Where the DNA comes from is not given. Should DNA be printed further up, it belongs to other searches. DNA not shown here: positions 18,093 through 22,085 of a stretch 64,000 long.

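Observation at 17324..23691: ABC exporter whose double permease is covalently fused to an extracytoplasmic M1 metallopeptidase, co-transcribed with a CRTAC1-like propeller protein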

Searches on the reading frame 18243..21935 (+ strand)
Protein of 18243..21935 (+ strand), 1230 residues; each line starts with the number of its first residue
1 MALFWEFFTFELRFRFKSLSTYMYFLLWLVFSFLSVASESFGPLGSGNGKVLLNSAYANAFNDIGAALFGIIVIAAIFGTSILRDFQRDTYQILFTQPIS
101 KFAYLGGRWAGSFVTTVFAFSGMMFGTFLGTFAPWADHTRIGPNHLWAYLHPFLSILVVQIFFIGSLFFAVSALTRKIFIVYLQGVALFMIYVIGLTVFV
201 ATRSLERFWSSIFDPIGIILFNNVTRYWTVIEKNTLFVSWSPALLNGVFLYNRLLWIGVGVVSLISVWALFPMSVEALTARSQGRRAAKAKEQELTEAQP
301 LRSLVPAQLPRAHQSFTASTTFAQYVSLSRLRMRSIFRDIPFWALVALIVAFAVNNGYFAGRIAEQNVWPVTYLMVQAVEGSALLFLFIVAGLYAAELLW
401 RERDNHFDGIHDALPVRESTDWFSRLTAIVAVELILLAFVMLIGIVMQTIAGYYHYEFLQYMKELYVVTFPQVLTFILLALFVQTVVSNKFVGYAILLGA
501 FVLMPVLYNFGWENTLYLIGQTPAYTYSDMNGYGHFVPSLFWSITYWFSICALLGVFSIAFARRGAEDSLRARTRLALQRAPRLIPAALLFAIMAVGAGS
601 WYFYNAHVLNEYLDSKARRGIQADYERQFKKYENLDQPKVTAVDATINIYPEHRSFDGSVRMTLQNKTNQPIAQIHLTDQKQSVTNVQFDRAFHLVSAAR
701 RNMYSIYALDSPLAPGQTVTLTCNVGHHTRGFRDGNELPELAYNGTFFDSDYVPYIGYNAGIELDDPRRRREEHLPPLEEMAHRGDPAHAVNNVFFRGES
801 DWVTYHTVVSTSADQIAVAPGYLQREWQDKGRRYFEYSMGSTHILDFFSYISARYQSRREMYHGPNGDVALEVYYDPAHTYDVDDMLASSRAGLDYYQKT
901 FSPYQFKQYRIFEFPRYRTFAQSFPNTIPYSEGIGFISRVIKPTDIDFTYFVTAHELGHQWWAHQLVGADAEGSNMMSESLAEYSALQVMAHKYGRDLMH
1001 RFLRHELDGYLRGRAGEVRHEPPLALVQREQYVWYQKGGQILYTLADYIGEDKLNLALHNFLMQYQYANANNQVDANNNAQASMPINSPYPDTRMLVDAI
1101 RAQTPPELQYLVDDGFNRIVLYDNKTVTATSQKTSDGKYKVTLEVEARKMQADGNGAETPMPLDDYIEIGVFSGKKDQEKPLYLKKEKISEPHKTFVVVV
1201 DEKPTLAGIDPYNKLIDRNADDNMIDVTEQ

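Call 6: search_protein_families(library=pfam, proteins=[window:18243-21935:+], max_evalue=0.01)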
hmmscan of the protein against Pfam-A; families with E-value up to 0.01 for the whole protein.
window:18243-21935:+ (1230 aa): 2 families
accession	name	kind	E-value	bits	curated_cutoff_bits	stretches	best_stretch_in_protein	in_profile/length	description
PF01433.26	Peptidase_M1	-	3.9e-10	40.2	27.7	1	893-1073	9-197/218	Peptidase family M1 domain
PF12730.13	ABC2_membrane_4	-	5.1e-08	33.5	27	1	342-498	15-171/179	ABC-2 family transporter protein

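Call 7: search_protein_families(library=ncbifam, proteins=[window:18243-21935:+], max_evalue=0.01)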
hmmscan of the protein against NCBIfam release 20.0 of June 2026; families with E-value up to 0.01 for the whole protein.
window:18243-21935:+ (1230 aa): 1 family
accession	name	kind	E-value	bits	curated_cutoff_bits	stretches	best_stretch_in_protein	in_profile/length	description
TIGR02412.1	pepN_strep_liv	equivalog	1.4e-08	33.5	591.2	1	878-1071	216-415/832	aminopeptidase N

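Call 8: find_homologous_proteins(query=window:18243-21932:+, max_evalue=0.00001)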
Query window:18243-21932:+ (1230 aa): 1761 proteins with E <= 0.00001 among 8000 candidates; the best 120 are listed.
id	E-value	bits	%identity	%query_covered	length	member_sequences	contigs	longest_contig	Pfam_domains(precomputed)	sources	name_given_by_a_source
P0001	0.0e+0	2837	100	100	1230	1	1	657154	PF12730.14,PF01433.27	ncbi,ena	-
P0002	0.0e+0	2758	97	100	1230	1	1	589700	PF12730.14,PF01433.27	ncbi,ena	-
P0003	0.0e+0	2758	97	100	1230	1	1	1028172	PF12679.14,PF12730.14,PF01433.27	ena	-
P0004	0.0e+0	2757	97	100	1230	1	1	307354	PF12730.14,PF01433.27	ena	-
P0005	0.0e+0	2744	96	100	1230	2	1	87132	PF12730.14,PF01433.27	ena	-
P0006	0.0e+0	2740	96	100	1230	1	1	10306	PF12730.14,PF01433.27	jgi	jgi:ABC-2 type transport system permease protein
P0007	0.0e+0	2721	95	100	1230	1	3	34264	PF12730.14,PF01433.27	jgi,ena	jgi:hypothetical protein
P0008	0.0e+0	2720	95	100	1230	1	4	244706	PF12730.14,PF01433.27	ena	-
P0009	0.0e+0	2720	95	100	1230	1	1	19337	PF12730.14,PF01433.27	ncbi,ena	-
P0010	0.0e+0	2718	95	100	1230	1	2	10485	PF12730.14,PF01433.27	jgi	-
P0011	0.0e+0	2705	95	100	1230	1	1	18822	PF12730.14,PF01433.27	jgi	jgi:hypothetical protein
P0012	0.0e+0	2690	94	100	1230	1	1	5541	PF12730.14,PF01433.27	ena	-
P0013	0.0e+0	2670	93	100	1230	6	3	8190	PF12730.14,PF01433.27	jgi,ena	-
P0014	0.0e+0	2664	93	100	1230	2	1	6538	PF12730.14,PF01433.27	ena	-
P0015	0.0e+0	2604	91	100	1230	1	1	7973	PF12730.14,PF01433.27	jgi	jgi:ABC-2 type transport system permease protein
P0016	0.0e+0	2598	91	100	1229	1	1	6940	PF12730.14,PF01433.27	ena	-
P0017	0.0e+0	2598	91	100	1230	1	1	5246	PF01433.27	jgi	jgi:hypothetical protein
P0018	0.0e+0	2583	90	100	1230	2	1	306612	PF12730.14,PF01433.27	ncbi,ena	-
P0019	0.0e+0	2580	90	100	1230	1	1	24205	PF12730.14,PF01433.27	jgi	jgi:hypothetical protein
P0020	0.0e+0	2530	88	100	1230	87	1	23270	PF12730.14,PF01433.27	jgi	jgi:ABC-2 type transport system permease protein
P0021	0.0e+0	2513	87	100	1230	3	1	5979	PF12730.14,PF01433.27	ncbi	-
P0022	0.0e+0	2513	86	100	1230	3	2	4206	PF12730.14,PF01433.27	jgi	jgi:ABC-2 type transport system permease protein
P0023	0.0e+0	2509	87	100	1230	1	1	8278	PF01433.27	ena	-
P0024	0.0e+0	2502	86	100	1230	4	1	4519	PF12730.14,PF01433.27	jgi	jgi:ABC-2 type transport system permease protein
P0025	0.0e+0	2499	86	100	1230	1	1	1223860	PF12730.14,PF01433.27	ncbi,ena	-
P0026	0.0e+0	2499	85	100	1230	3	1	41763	PF12730.14,PF01433.27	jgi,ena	jgi:ABC-2 type transport system permease protein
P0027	0.0e+0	2497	86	100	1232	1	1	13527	PF12730.14,PF01433.27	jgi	jgi:hypothetical protein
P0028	0.0e+0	2496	86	100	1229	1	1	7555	PF01433.27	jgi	jgi:ABC-2 type transport system permease protein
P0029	0.0e+0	2493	86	100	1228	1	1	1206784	PF12730.14,PF01433.27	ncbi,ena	-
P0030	0.0e+0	2492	86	100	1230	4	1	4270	PF12730.14,PF01433.27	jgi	jgi:ABC-2 type transport system permease protein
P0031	0.0e+0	2492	86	100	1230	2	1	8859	PF12730.14,PF01433.27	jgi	jgi:ABC-2 type transport system permease protein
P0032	0.0e+0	2489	86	100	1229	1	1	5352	PF12730.14,PF01433.27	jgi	-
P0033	0.0e+0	2487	86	100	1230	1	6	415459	PF12730.14,PF01433.27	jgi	jgi:ABC-2 type transport system permease protein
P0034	0.0e+0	2487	85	100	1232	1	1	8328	PF12730.14,PF01433.27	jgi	jgi:hypothetical protein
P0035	0.0e+0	2487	85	100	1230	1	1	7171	PF12730.14,PF01433.27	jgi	jgi:hypothetical protein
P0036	0.0e+0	2486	85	100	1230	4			PF12730.14,PF01433.27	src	-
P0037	0.0e+0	2485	85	100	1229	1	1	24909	PF01433.27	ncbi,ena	-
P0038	0.0e+0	2485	86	100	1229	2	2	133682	PF12730.14,PF01433.27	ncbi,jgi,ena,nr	ncbi:MAG TPA: ABC transporter permease [Candidatus Sulfotelmatobacter sp.]|nr:ABC transporter permea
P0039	0.0e+0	2483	85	100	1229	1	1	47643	PF12730.14,PF01433.27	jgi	-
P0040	0.0e+0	2482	86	100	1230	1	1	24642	PF12730.14,PF01433.27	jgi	-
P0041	0.0e+0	2481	85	100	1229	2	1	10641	PF12730.14,PF01433.27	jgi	jgi:ABC-2 type transport system permease protein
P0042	0.0e+0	2481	85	100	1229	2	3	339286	PF01433.27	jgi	jgi:ABC-2 type transport system permease protein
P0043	0.0e+0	2481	85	100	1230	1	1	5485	PF12730.14,PF01433.27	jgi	-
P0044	0.0e+0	2481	85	100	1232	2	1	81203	PF12730.14,PF01433.27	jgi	jgi:ABC-2 type transport system permease protein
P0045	0.0e+0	2480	85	100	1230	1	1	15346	PF12730.14,PF01433.27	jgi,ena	-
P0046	0.0e+0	2480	85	100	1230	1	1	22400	PF12730.14,PF01433.27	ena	-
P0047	0.0e+0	2480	85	100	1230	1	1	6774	PF12730.14,PF01433.27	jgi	-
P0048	0.0e+0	2479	85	100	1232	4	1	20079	PF12730.14,PF01433.27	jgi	jgi:ABC-2 type transport system permease protein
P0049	0.0e+0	2479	84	100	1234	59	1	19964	PF12730.14,PF01433.27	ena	-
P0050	0.0e+0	2478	85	100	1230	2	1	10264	PF12730.14,PF01433.27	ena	-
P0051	0.0e+0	2478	85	100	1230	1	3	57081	PF12730.14,PF01433.27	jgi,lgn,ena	-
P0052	0.0e+0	2478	85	100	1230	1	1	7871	PF12730.14,PF01433.27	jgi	jgi:ABC-2 type transport system permease protein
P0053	0.0e+0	2478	85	100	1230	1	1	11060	PF12730.14,PF01433.27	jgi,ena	-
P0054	0.0e+0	2478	85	100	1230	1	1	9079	PF12730.14,PF01433.27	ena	-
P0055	0.0e+0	2478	85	100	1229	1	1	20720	PF12730.14,PF01433.27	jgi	-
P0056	0.0e+0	2477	85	100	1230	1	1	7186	PF12730.14,PF01433.27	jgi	-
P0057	0.0e+0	2475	85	100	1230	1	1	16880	PF12730.14,PF01433.27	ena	-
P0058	0.0e+0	2475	85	100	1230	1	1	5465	PF12730.14,PF01433.27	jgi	jgi:ABC-2 type transport system permease protein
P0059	0.0e+0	2474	85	100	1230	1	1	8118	PF12730.14,PF01433.27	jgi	jgi:hypothetical protein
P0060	0.0e+0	2474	86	100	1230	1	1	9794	PF01433.27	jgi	jgi:ABC-2 type transport system permease protein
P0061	0.0e+0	2473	86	100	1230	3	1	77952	PF01433.27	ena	-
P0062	0.0e+0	2473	86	100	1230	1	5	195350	PF01433.27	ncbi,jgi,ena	jgi:ABC-type transport system involved in multi-copper enzyme maturation permease subunit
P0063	0.0e+0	2472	85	100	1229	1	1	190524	PF12730.14,PF01433.27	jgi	jgi:ABC-2 type transport system permease protein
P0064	0.0e+0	2471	85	100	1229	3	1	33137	PF01433.27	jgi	jgi:ABC-2 type transport system permease protein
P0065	0.0e+0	2471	86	100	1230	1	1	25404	PF01433.27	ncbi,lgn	-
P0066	0.0e+0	2471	86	100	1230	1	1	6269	PF01433.27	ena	-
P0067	0.0e+0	2470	85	100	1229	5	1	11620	PF12730.14,PF01433.27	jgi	-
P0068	0.0e+0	2467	85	100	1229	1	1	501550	PF12730.14,PF01433.27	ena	-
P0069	0.0e+0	2467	85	100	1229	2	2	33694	PF12730.14,PF01433.27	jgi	jgi:ABC-2 type transport system permease protein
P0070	0.0e+0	2466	84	100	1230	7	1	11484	PF01433.27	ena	-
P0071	0.0e+0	2463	84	100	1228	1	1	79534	PF12730.14,PF01433.27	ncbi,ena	-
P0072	0.0e+0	2462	85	100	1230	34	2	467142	PF12730.14,PF01433.27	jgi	jgi:hypothetical protein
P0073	0.0e+0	2460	84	100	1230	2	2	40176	PF01433.27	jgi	jgi:ABC-2 type transport system permease protein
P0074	0.0e+0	2458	84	100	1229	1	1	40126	PF12730.14,PF01433.27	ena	-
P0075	0.0e+0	2458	84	100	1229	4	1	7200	PF12730.14,PF01433.27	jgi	-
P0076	0.0e+0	2457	84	100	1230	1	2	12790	PF01433.27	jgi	jgi:ABC-2 type transport system permease protein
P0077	0.0e+0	2456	85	100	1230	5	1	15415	PF01433.27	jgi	jgi:hypothetical protein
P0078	0.0e+0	2456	85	100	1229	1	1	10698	PF01433.27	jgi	jgi:hypothetical protein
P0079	0.0e+0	2456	84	100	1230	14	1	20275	PF12730.14,PF01433.27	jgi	jgi:ABC-2 type transport system permease protein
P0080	0.0e+0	2455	85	100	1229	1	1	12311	PF01433.27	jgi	jgi:ABC-2 type transport system permease protein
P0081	0.0e+0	2454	85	100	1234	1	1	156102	PF12730.14,PF01433.27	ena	-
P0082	0.0e+0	2454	83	100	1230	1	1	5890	PF01433.27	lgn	-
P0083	0.0e+0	2452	85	100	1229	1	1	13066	PF12730.14,PF01433.27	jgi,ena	jgi:hypothetical protein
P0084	0.0e+0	2452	85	100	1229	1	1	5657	PF12730.14,PF01433.27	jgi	-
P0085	0.0e+0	2452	85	100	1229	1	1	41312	PF01433.27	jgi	jgi:hypothetical protein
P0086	0.0e+0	2449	85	100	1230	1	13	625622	PF12730.14,PF01433.27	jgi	jgi:ABC-type transport system involved in multi-copper enzyme maturation permease subunit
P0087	0.0e+0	2449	84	100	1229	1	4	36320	PF12730.14,PF01433.27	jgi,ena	jgi:hypothetical protein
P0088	0.0e+0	2449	84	100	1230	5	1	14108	PF01433.27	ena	-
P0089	0.0e+0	2447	84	100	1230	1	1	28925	PF12730.14,PF01433.27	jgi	jgi:ABC-2 type transport system permease protein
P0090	0.0e+0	2447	84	100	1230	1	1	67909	PF12730.14,PF01433.27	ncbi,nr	ncbi:MAG TPA: M1 family aminopeptidase [Candidatus Sulfotelmatobacter sp.]|nr:M1 family aminopeptida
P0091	0.0e+0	2442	83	100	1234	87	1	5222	PF12730.14,PF01433.27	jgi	jgi:ABC-2 type transport system permease protein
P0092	0.0e+0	2442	84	100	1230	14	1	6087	PF01433.27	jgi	jgi:ABC-2 type transport system permease protein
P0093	0.0e+0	2440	84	100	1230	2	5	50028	PF12730.14,PF01433.27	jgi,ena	-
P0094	0.0e+0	2432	84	100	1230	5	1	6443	PF12730.14,PF01433.27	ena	-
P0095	0.0e+0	2432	83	100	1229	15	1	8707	PF12730.14,PF01433.27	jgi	jgi:ABC-2 type transport system permease protein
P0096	0.0e+0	2431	83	100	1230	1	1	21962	PF12730.14,PF01433.27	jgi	jgi:ABC-2 type transport system permease protein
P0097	0.0e+0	2427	83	100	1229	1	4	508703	PF01433.27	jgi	-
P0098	0.0e+0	2426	84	100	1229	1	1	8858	PF01433.27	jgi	jgi:ABC-2 type transport system permease protein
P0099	0.0e+0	2424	84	100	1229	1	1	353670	PF12679.14,PF12730.14,PF01433.27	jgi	jgi:ABC-2 type transport system permease protein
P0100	0.0e+0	2423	83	100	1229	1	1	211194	PF01433.27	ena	-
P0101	0.0e+0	2423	83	100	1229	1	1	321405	PF12730.14,PF01433.27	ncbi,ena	-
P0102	0.0e+0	2423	84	100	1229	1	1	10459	PF01433.27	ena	-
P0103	0.0e+0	2419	83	100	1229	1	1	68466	PF12730.14,PF01433.27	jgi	jgi:ABC-2 type transport system permease protein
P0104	0.0e+0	2419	83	100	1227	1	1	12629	PF12730.14,PF01433.27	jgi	jgi:hypothetical protein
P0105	0.0e+0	2418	83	100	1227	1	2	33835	PF12730.14,PF01433.27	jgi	-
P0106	0.0e+0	2416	83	100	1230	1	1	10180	PF01433.27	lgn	-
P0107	0.0e+0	2416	83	100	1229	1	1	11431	PF12730.14,PF01433.27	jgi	jgi:ABC-2 type transport system permease protein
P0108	0.0e+0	2416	83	100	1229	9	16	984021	PF01433.27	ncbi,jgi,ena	jgi:hypothetical protein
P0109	0.0e+0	2414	83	100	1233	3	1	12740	PF01433.27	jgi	jgi:hypothetical protein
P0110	0.0e+0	2414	82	100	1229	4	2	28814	PF01433.27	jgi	jgi:ABC-2 type transport system permease protein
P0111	0.0e+0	2412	83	100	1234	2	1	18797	PF01433.27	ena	-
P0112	0.0e+0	2412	83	100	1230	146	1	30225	PF12730.14,PF01433.27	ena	-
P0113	0.0e+0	2411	83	100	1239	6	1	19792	PF12730.14,PF01433.27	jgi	-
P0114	0.0e+0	2409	82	100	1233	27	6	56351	PF12730.14,PF01433.27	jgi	jgi:ABC-type transport system involved in multi-copper enzyme maturation permease subunit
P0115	0.0e+0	2408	82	100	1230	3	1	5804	PF12730.14,PF01433.27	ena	-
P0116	0.0e+0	2407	83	100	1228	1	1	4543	PF01433.27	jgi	jgi:ABC-2 type transport system permease protein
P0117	0.0e+0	2402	82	100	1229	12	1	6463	PF12730.14,PF01433.27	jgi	jgi:ABC-2 type transport system permease protein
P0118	0.0e+0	2402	82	100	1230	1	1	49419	PF12730.14,PF01433.27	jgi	jgi:ABC-type transport system involved in multi-copper enzyme maturation permease subunit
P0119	0.0e+0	2401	83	100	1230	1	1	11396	PF12730.14,PF01433.27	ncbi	ncbi:MAG: M1 family aminopeptidase [Candidatus Sulfotelmatobacter sp.]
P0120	0.0e+0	2400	82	100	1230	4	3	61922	PF12730.14,PF01433.27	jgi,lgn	jgi:hypothetical protein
